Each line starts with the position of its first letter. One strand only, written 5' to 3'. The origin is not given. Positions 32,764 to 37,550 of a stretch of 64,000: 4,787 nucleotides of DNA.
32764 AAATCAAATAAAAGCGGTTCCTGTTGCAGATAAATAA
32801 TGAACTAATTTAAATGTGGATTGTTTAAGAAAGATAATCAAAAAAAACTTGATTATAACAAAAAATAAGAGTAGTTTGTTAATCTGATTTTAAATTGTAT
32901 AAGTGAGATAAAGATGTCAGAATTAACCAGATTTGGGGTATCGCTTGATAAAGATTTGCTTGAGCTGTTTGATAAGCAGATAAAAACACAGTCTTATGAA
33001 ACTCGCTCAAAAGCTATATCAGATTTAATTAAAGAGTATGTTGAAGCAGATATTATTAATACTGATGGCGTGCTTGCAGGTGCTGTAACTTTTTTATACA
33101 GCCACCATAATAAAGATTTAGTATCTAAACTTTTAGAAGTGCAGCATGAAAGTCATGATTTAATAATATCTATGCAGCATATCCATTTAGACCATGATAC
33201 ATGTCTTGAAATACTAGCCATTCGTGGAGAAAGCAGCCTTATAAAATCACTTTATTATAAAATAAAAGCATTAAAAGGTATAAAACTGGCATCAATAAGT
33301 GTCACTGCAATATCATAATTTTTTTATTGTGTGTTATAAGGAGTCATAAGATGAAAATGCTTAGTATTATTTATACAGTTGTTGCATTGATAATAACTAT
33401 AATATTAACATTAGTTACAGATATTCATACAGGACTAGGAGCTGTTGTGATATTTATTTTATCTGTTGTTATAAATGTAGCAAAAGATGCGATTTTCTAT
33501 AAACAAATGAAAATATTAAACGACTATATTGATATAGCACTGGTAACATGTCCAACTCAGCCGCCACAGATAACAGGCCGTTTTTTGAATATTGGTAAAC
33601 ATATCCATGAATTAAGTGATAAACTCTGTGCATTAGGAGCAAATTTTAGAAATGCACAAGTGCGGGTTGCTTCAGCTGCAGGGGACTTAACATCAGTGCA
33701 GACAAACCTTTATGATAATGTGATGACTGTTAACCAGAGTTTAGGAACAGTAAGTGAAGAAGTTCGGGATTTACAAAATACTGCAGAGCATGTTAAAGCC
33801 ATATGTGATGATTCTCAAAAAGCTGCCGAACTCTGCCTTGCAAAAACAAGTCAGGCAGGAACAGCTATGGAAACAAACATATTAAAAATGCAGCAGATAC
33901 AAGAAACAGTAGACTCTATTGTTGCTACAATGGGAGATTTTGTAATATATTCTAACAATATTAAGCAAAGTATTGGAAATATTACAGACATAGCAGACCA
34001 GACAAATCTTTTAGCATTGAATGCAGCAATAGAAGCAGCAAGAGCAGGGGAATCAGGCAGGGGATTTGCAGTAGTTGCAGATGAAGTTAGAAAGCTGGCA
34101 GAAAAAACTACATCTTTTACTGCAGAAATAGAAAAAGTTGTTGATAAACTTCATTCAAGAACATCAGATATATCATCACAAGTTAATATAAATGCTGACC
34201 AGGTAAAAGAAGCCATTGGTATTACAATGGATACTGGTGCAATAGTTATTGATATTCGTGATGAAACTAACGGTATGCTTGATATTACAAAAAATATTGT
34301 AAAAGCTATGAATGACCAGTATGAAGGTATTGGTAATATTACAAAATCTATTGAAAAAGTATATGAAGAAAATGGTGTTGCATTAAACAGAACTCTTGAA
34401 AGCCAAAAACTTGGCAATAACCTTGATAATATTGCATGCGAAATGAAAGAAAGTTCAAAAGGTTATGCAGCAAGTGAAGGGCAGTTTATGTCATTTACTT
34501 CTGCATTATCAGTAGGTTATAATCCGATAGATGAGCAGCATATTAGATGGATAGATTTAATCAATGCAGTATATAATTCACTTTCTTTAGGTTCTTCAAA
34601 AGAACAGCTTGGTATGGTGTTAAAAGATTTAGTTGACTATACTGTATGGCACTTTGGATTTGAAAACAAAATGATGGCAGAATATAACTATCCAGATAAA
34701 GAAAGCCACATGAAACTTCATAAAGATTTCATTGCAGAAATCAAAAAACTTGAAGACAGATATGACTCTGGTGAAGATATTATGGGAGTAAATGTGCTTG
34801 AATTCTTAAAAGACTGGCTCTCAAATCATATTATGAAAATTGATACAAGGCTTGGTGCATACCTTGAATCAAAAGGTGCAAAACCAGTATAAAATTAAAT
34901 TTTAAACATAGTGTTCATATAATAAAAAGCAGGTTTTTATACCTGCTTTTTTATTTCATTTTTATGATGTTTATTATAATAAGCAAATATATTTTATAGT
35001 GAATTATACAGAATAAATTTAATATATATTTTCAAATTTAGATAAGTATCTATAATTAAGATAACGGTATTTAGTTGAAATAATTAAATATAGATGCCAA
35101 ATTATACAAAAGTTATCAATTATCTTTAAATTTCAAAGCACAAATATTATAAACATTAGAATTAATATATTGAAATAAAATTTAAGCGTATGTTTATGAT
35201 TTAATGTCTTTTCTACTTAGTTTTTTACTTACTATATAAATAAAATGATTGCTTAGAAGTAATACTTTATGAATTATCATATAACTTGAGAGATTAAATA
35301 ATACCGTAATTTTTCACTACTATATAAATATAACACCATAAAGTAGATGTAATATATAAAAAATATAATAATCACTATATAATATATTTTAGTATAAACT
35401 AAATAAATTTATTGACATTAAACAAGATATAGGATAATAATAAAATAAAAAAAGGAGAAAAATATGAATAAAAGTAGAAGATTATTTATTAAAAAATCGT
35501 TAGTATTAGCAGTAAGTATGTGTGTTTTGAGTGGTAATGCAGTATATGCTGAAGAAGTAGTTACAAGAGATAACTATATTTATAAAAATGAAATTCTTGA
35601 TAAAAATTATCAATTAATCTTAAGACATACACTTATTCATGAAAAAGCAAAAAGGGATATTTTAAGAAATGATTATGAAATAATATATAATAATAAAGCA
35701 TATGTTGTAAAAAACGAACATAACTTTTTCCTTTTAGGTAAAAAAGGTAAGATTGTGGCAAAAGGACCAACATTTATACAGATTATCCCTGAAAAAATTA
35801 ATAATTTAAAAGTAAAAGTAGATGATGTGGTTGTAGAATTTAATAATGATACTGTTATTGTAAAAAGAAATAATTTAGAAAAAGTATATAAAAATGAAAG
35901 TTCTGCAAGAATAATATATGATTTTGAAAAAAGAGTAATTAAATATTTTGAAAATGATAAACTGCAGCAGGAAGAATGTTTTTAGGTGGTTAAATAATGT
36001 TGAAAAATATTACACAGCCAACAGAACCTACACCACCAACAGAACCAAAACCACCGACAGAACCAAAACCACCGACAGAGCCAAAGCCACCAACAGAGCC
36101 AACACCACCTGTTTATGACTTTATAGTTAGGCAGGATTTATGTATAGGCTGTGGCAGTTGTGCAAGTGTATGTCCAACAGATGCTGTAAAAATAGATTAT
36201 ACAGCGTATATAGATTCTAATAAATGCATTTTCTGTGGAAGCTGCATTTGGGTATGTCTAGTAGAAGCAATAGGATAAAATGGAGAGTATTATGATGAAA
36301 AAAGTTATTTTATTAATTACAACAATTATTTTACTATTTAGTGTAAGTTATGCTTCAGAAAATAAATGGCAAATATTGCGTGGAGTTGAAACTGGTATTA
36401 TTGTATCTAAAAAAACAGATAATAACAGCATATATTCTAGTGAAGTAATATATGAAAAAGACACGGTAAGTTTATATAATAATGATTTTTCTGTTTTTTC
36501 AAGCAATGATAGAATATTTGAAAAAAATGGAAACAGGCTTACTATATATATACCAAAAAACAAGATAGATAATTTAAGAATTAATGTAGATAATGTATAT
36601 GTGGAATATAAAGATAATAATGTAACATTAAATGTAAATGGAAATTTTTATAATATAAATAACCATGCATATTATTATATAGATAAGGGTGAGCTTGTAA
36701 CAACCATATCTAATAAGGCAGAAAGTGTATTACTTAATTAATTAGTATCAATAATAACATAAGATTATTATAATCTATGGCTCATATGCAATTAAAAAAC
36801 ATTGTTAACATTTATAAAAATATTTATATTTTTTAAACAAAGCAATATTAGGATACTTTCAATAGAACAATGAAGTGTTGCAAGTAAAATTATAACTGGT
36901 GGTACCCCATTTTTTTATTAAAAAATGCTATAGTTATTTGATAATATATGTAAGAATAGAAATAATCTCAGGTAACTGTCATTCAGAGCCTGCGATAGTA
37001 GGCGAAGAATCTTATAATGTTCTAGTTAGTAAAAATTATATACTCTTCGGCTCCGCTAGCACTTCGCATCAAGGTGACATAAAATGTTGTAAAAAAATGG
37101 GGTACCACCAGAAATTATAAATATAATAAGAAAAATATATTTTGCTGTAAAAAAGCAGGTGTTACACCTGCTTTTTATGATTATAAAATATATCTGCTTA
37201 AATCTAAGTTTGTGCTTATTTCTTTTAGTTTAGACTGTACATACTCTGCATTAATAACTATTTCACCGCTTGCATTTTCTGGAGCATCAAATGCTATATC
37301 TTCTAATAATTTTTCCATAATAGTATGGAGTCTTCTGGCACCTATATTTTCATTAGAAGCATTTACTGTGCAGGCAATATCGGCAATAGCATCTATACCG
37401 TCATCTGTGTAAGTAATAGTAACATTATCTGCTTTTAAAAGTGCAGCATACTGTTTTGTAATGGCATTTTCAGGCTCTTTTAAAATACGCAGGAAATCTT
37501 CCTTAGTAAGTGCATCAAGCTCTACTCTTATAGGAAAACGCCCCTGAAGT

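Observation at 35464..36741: Unrecognised three-gene redox/export module: Tat protein, ferredoxin and Sec-exported paralogue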

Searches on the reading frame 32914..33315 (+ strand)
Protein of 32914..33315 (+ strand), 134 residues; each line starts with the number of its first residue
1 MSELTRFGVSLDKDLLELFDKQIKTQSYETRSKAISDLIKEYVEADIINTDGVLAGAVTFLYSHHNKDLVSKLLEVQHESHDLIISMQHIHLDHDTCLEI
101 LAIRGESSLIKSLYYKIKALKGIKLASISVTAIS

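Call 75: search_protein_families(library=pfam, proteins=[window:32914-33315:+], max_evalue=0.001)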
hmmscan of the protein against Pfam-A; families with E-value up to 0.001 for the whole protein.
window:32914-33315:+ (134 aa): 2 families
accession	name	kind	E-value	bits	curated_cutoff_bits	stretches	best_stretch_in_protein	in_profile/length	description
PF08753.17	NikR_C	-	9.8e-25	87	22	1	55-130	1-76/77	NikR C terminal nickel binding domain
PF01402.27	RHH_1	-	0.00041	20.6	20.5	1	6-44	1-38/39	Ribbon-helix-helix protein, copG family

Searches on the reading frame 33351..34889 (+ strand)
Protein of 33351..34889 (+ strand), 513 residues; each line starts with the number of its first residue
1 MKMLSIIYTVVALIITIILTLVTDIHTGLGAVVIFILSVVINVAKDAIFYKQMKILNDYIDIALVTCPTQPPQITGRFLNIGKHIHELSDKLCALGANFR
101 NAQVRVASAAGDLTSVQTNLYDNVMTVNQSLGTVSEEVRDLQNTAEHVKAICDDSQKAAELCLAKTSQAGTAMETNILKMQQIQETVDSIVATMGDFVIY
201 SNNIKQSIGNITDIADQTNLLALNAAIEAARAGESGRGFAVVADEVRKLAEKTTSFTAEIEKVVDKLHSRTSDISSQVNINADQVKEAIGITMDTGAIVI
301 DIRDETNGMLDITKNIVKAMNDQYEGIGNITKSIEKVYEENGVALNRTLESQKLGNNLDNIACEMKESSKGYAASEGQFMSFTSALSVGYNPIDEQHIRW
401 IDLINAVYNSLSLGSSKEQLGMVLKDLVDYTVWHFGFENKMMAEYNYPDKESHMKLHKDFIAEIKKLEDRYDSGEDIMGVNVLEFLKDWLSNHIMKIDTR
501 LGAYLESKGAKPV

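Call 75: search_protein_families(library=pfam, proteins=[window:33351-34889:+], max_evalue=0.001)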
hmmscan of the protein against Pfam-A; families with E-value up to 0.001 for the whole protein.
window:33351-34889:+ (513 aa): 3 families
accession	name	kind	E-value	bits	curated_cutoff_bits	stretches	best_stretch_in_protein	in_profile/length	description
PF00015.26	MCPsignal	-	1.4e-37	129.7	34.6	1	171-337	16-168/172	Methyl-accepting chemotaxis protein (MCP) signalling domain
PF01814.28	Hemerythrin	-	3.3e-11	44.2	25.3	1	390-503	3-125/127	Hemerythrin HHE cation binding domain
PF01442.23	Apolipoprotein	-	0.00042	20.5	90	0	84-169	89-155/190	Apolipoprotein A1/A4/E domain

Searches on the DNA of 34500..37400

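Call 31: search_rna_families(source=window, start=34500, end=37400, threshold=evalue, max_evalue=1)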
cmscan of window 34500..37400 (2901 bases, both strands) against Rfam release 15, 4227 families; matches with E-value up to 1: 3.
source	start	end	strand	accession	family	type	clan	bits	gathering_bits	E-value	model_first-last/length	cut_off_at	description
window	34842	34959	+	RF02053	STnc430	Gene; sRNA;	-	28.5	47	0.098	1-162/162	no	Enterobacterial sRNA STnc430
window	37142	37248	-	RF02053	STnc430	Gene; sRNA;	-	27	47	0.2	1-162/162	no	Enterobacterial sRNA STnc430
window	37141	37223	-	RF00558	L20_leader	Cis-reg; leader;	-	21.6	58.7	0.42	1-127/127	no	Ribosomal protein L20 leader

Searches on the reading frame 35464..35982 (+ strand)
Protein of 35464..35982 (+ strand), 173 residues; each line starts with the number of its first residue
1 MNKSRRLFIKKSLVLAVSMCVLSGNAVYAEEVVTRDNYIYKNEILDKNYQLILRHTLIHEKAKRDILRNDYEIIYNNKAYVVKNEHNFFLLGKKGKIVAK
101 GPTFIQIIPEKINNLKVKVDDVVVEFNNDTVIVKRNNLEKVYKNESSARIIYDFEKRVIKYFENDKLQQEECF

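Call 4: search_protein_families(library=pfam, proteins=[window:35464-35982:+], max_evalue=1)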
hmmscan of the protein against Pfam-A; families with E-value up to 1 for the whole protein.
window:35464-35982:+ (173 aa): 2 families
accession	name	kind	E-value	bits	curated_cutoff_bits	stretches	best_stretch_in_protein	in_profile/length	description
PF08967.16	ENCP4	-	0.0073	16.9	31.4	1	95-143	25-72/81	Putative type 4B encapsulin shell protein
PF23779.1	Baseplate_Tube_p140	-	0.01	15.4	27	1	72-164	205-296/298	Bacteriophage Baseplate Tube Protein Family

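Call 5: search_protein_families(library=ncbifam, proteins=[window:35464-35982:+], max_evalue=1)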
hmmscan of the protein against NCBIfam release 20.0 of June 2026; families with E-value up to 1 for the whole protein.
window:35464-35982:+ (173 aa): 1 family
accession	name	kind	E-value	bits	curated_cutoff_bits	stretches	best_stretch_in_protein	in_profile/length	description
NF041191.2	encap_f4b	exception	0.018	15.4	90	1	95-144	20-68/90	family 4B encapsulin nanocompartment shell protein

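Call 6: find_homologous_proteins(query=window:35464-35982:+, max_evalue=0.01)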
Query window:35464-35982:+ (173 aa): 8 proteins with E <= 0.01 among 108 candidates.
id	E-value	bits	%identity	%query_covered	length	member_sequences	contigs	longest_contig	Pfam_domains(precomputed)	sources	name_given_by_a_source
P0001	7.3e-101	353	97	100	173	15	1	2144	-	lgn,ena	-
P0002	1.5e-98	345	88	100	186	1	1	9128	-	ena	-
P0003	5.9e-93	327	90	100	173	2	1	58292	-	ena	-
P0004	6.8e-89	314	87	100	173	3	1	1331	-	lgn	-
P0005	4.5e-88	311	86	100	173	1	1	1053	-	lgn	-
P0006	1.1e-86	307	85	100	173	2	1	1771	-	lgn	-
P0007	3.5e-86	305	84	100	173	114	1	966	-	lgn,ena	-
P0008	6.4e-84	298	88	100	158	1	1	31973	-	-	-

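Call 8: find_related_loci(query=window:35464-35982:+, collection=genome_contigs, flank=6000)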
Query window:35464-35982:+ (173 aa) in genome_contigs; peptide patterns used: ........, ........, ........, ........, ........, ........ (x = any residue, [..] = any of these).
111 stretches matched a pattern; 3 encode a relative of the query (tblastn E <= 1e-3); 3 distinct loci.
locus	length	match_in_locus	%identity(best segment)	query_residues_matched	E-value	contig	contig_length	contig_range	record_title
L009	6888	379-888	95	4-173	7e-100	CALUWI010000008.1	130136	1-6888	MAG: uncultured Mucispirillum sp. isolate BRZ_PM__bin31 genome assembly, contig: BRZ_PM__NODE_155_length_130136_cov_31.2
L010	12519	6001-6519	84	1-173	9e-89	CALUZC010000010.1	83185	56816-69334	MAG: uncultured Mucispirillum sp. isolate BRZ_RS__bin62 genome assembly, contig: BRZ_RS__NODE_289_length_83185_cov_14.17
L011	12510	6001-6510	83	4-173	8e-85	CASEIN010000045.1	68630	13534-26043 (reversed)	Mucispirillum schaedleri isolate SI.A35.metabat-bins.35 genome assembly, contig: SI.A35.metabat-bins.35.fa_k141_151174,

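Call 34: find_encoding_contigs(protein=P0003, flank=4000, max_places=4)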
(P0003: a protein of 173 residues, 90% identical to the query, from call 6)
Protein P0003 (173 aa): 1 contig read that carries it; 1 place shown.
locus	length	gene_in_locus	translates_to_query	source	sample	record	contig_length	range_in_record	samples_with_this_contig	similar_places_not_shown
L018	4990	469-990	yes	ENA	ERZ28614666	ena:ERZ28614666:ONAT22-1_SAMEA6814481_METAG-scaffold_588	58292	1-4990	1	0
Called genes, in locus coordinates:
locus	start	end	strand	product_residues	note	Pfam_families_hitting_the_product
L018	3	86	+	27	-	?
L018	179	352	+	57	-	-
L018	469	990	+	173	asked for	-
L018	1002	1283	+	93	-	-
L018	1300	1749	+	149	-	-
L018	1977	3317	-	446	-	PF07728:AAA_5 (faint), PF07724:AAA_2, PF00004:AAA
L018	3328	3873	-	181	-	PF00227:Proteasome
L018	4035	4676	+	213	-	PF24521:Ank_KRIT1 (faint), PF12796:Ank_2, PF13606:Ank_3 (faint), PF13637:Ank_4 (weak), PF13857:Ank_5, PF00023:Ank (weak), PF12796:Ank_2, PF13857:Ank_5 (weak)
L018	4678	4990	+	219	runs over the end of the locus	PF04028:DUF374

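Call 35: find_encoding_contigs(protein=P0002, flank=4000, max_places=4)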
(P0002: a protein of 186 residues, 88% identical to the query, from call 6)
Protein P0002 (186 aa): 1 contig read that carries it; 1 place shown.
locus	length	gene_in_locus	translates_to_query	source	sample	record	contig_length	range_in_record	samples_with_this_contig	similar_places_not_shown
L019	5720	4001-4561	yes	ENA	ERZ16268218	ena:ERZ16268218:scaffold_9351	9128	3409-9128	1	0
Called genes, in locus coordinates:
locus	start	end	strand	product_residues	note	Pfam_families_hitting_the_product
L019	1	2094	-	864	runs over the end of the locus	PF07517:SecA_DEAD, PF01043:SecA_PP_bind, PF21090:P-loop_SecA, PF07516:SecA_SW, PF02810:SEC-C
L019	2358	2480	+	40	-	-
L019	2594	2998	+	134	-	PF08753:NikR_C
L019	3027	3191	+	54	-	-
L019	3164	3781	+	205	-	PF01814:Hemerythrin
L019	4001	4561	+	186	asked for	-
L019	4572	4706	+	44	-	PF12838:Fer4_7 (weak), PF14697:Fer4_21 (weak), PF12797:Fer4_2 (weak), PF13237:Fer4_10 (weak), PF00037:Fer4, PF12837:Fer4_6 (weak)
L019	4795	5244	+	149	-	-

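Call 94: search_protein_families(library=phrogs, proteins=[window:35464-35982:+], max_evalue=0.01)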
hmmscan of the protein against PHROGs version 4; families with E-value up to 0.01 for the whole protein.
window:35464-35982:+ (173 aa): 0 families

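Call 95: search_protein_families(library=padloc, proteins=[window:35464-35982:+], max_evalue=0.01)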
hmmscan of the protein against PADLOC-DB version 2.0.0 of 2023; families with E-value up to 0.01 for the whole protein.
window:35464-35982:+ (173 aa): 0 families

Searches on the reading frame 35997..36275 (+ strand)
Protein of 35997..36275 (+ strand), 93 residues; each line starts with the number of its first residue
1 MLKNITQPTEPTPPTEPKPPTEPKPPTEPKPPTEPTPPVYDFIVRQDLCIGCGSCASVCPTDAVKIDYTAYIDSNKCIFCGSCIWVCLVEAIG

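Call 4: search_protein_families(library=pfam, proteins=[window:35997-36275:+], max_evalue=1)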
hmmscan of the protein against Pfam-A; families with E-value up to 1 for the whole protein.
window:35997-36275:+ (93 aa): 19 families
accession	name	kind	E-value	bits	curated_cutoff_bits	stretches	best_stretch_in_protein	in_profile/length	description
PF00037.32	Fer4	-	1.2e-15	57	21.1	2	43-64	2-23/24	4Fe-4S binding domain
PF12838.12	Fer4_7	-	5.8e-13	49.5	27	2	49-91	2-52/52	4Fe-4S dicluster domain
PF12837.12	Fer4_6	-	7e-11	42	25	2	44-63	4-23/24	4Fe-4S binding domain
PF14697.11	Fer4_21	-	1.7e-09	38.1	35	2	44-65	36-58/59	4Fe-4S dicluster domain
PF12797.12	Fer4_2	-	2.8e-09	36.8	24.5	2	43-61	4-22/22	4Fe-4S binding domain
PF25160.1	LdpA_Fe-S-bd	-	3e-08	33.8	27.6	2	36-65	15-44/49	LdpA Fe-S cluster-binding domain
PF13237.11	Fer4_10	-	8.6e-08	32.4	25.5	1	45-87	5-52/53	4Fe-4S dicluster domain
PF13187.11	Fer4_9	-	1.5e-07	31.8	27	1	49-91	2-51/52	4Fe-4S dicluster domain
PF12798.12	Fer4_3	-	4.3e-06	27.6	27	2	49-63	1-15/15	4Fe-4S binding domain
PF13484.11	Fer4_16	-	2.7e-05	25.3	30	1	49-78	2-30/66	4Fe-4S double cluster binding domain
PF12800.12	Fer4_4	-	4e-05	24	24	1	47-61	2-16/17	4Fe-4S binding domain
PF13534.11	Fer4_17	-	0.0003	21.7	22.2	1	47-62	44-59/61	4Fe-4S dicluster domain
PF13370.11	Fer4_13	-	0.0013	19.9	24.5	2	46-61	3-18/58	4Fe-4S single cluster domain of Ferredoxin I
PF13459.11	Fer4_15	-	0.0016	19.5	22.4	1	46-61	5-20/66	4Fe-4S single cluster domain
PF13183.11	Fer4_8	-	0.0053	17.7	27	1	48-61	4-17/68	4Fe-4S dicluster domain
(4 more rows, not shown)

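Call 5: search_protein_families(library=ncbifam, proteins=[window:35997-36275:+], max_evalue=1)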
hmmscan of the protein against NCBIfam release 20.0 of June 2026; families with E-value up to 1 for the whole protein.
window:35997-36275:+ (93 aa): 113 families (the best 25 are shown)
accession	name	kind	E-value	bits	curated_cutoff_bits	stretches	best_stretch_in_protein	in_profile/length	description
NF058577.1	FdxA_fam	equivalog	1.4e-10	41.2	65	1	46-91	6-52/52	4Fe-4S ferredoxin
NF038196.1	ferrodoxin_EFR1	subfamily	2.2e-09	37.7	75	1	42-92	180-229/242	EFR1 family ferrodoxin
NF043069.1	T4HPD_activ_SAM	equivalog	3.6e-09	36.4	425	1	41-91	45-96/299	trans-4-hydroxy-L-proline dehydratase activase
NF045874.1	Vhu_polyferre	exception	4.5e-09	35.5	600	1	40-92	121-174/381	F420-non-reducing hydrogenase associated-polyferredoxin VhuB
TIGR03294.1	FrhG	equivalog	5e-09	36.2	245.5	1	43-87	170-215/228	coenzyme F420 hydrogenase subunit gamma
NF040864.1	HgcB_ferredoxin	equivalog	6.7e-09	35.5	99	1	44-92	11-61/93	mercury methylation ferredoxin HgcB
NF005504.0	PRK07118.1-3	equivalog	2.2e-08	33.8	437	1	48-92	220-265/293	Fe-S cluster domain-containing protein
NF004541.0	PRK05888.2-2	equivalog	2.3e-08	34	217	1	46-92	60-111/168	NADH-quinone oxidoreductase subunit NuoI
NF043039.1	HgcAB_like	equivalog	2.9e-08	33.7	285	1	42-92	295-349/350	HgcAB-like fusion protein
NF040770.1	hetero_SS_HdrA2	exception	3.5e-08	32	1100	1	43-92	573-623/777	CoB-CoM heterodisulfide reductase HdrA2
NF005505.0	PRK07118.1-4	equivalog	8.2e-08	32.1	378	1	46-92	215-262/265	Fe-S cluster domain-containing protein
NF045480.1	FdxA_Actino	equivalog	8.3e-08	32.5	125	2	69-92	32-55/107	ferredoxin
NF042909.1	FMH_DH_FwdF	exception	9.2e-08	31.5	375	1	42-92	220-274/336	tungsten-dependent formylmethanofuran dehydrogenase subunit FwdF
NF006221.0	PRK08348.1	subfamily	1.2e-07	31.4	124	1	24-92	17-92/136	NADH-plastoquinone oxidoreductase subunit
NF041836.1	rnfB_Methano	equivalog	1.3e-07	31.3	445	1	47-92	216-262/265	Rnf electron transport complex subunit RnfB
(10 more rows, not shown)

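Call 94: search_protein_families(library=phrogs, proteins=[window:35997-36275:+], max_evalue=0.01)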
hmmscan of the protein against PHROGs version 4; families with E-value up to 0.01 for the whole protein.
window:35997-36275:+ (93 aa): 1 family
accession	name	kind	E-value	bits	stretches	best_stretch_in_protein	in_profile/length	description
phrog_16249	-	moron, auxiliary metabolic gene and host takeover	0.00081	20.1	1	43-69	93-119/208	ferredoxin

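Call 95: search_protein_families(library=padloc, proteins=[window:35997-36275:+], max_evalue=0.01)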
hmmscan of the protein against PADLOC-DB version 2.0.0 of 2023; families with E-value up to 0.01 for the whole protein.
window:35997-36275:+ (93 aa): 1 family
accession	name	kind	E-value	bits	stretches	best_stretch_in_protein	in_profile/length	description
PDLC02510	BrxP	-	2.7e-07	27.2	1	46-85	461-500/779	BrxP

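Call 96: find_homologous_proteins(query=window:35997-36275:+, max_evalue=1e-8)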
Query window:35997-36275:+ (93 aa): 3 proteins with E <= 1e-8 among 1633 candidates.
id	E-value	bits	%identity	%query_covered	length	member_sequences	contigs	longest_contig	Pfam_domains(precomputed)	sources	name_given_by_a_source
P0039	6.7e-38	147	89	59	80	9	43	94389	PF14697.12,PF12797.13,PF12837.13,PF00037.33,PF13484.12,PF12838.13,PF13237.12,PF13187.12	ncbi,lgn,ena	-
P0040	2.7e-32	129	72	100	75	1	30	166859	PF14697.12,PF12797.13,PF12837.13,PF00037.33,PF12798.13,PF13484.12,PF12838.13,PF25160.2,PF13237.12,PF13187.12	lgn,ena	-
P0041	6.4e-27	112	62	100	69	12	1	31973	PF14697.12,PF12797.13,PF12837.13,PF00037.33,PF12798.13,PF13484.12,PF12838.13,PF25160.2,PF13237.12,PF13187.12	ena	-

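Call 97: list_cluster_members(proteins=[P0039, P0040, P0041])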
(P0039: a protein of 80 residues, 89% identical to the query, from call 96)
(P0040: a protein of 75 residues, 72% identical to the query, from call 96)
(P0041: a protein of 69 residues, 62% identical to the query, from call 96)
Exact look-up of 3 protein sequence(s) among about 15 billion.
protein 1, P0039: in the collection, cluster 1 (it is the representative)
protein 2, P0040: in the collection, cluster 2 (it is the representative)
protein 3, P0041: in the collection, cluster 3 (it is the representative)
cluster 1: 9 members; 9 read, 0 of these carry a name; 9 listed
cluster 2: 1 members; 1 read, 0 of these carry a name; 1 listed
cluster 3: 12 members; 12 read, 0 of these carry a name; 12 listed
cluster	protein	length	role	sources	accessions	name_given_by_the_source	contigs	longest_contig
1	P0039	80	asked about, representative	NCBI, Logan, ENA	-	-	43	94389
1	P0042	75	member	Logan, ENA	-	-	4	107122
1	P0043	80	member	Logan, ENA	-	-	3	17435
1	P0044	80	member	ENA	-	-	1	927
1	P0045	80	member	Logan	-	-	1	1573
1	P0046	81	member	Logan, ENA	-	-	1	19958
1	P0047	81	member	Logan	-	-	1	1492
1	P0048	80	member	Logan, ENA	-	-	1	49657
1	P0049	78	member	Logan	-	-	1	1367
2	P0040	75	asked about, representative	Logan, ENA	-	-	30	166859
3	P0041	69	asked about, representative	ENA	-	-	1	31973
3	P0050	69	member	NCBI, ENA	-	-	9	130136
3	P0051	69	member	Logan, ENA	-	-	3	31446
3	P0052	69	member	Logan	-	-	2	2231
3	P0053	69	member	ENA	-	-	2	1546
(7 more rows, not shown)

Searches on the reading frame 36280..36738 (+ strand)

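Call 4: search_protein_families(library=pfam, proteins=[window:36280-36738:+], max_evalue=1)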
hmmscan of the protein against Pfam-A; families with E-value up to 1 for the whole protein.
window:36280-36738:+ (153 aa): 3 families
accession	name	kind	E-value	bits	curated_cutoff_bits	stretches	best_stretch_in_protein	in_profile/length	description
PF14014.11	DUF4230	-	0.0042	17.6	27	1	49-118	29-100/148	Protein of unknown function (DUF4230)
PF09820.16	AAA-ATPase_like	-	0.012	15.8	26.1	1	122-152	6-36/201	Predicted AAA-ATPase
PF00662.26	Proton_antipo_N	-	0.041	14.2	24.5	1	3-26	19-42/51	NADH-Ubiquinone oxidoreductase (complex I), chain 5 N-terminus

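Call 5: search_protein_families(library=ncbifam, proteins=[window:36280-36738:+], max_evalue=1)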
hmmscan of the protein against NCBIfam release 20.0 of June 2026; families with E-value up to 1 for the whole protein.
window:36280-36738:+ (153 aa): 1 family
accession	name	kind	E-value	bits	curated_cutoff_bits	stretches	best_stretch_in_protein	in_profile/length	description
NF058642.1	lipo_YqiH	exception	0.031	14.5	140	0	6-29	1-24/94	lipoprotein YqiH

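Call 94: search_protein_families(library=phrogs, proteins=[window:36292-36738:+], max_evalue=0.01)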
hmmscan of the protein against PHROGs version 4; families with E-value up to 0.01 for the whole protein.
window:36292-36738:+ (149 aa): 0 families

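Call 95: search_protein_families(library=padloc, proteins=[window:36292-36738:+], max_evalue=0.01)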
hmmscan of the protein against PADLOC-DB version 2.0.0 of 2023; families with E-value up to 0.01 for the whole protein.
window:36292-36738:+ (149 aa): 0 families
